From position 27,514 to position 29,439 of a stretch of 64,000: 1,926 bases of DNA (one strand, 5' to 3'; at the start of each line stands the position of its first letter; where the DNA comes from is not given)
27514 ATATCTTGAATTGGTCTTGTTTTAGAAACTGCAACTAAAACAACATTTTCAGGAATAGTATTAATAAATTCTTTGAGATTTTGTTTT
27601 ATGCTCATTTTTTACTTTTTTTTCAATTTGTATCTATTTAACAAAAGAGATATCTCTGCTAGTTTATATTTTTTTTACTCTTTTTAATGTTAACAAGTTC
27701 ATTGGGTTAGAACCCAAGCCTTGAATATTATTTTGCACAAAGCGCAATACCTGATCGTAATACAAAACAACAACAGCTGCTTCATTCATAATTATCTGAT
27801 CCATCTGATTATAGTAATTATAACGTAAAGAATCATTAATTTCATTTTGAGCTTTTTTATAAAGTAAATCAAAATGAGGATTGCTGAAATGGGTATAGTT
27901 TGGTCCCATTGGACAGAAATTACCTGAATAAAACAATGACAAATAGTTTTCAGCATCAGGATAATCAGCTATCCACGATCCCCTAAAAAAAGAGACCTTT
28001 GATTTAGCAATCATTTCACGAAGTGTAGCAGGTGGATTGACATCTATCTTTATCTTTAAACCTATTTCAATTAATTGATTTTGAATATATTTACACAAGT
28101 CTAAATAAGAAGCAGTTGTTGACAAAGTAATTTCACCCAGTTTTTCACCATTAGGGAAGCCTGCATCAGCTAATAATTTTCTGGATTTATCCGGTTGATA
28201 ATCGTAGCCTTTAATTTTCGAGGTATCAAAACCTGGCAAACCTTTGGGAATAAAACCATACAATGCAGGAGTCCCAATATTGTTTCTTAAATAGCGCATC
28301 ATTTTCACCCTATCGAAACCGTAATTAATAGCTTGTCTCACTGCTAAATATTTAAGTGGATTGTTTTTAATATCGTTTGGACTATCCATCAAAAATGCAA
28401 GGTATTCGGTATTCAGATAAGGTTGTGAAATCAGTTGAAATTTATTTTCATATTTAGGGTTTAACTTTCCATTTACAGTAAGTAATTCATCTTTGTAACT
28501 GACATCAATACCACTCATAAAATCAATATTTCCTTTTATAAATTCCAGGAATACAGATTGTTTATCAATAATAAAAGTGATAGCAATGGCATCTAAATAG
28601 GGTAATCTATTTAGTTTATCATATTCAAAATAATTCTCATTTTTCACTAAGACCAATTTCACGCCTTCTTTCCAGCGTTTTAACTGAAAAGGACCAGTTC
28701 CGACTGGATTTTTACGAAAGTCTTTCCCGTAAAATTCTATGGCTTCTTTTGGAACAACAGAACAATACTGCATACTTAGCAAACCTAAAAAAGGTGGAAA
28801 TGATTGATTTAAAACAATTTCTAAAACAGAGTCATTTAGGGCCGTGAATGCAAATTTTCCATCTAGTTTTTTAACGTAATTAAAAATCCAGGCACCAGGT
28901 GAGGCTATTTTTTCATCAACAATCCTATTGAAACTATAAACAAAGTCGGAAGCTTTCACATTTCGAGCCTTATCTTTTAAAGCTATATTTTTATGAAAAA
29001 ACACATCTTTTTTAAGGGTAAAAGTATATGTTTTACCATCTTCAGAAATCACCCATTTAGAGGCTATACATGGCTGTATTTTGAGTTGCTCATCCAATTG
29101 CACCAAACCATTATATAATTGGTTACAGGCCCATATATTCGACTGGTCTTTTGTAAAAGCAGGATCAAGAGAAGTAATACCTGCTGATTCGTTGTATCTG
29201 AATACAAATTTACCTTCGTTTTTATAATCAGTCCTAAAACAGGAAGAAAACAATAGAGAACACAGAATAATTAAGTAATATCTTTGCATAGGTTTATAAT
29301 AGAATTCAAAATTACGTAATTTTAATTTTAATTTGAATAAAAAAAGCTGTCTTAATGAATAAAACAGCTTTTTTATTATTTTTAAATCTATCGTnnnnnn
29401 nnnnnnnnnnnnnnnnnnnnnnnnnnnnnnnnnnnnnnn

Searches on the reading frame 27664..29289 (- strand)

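Call 6: search_protein_families(library=pfam, proteins=[window:27664-29289:-])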
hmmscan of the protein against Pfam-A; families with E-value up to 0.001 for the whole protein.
window:27664-29289:- (541 aa): 1 family
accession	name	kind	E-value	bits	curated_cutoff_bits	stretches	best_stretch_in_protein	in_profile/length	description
PF00496.27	SBP_bac_5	-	5.3e-78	263.1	32.4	1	70-456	1-363/368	Bacterial extracellular solute-binding proteins, family 5 Middle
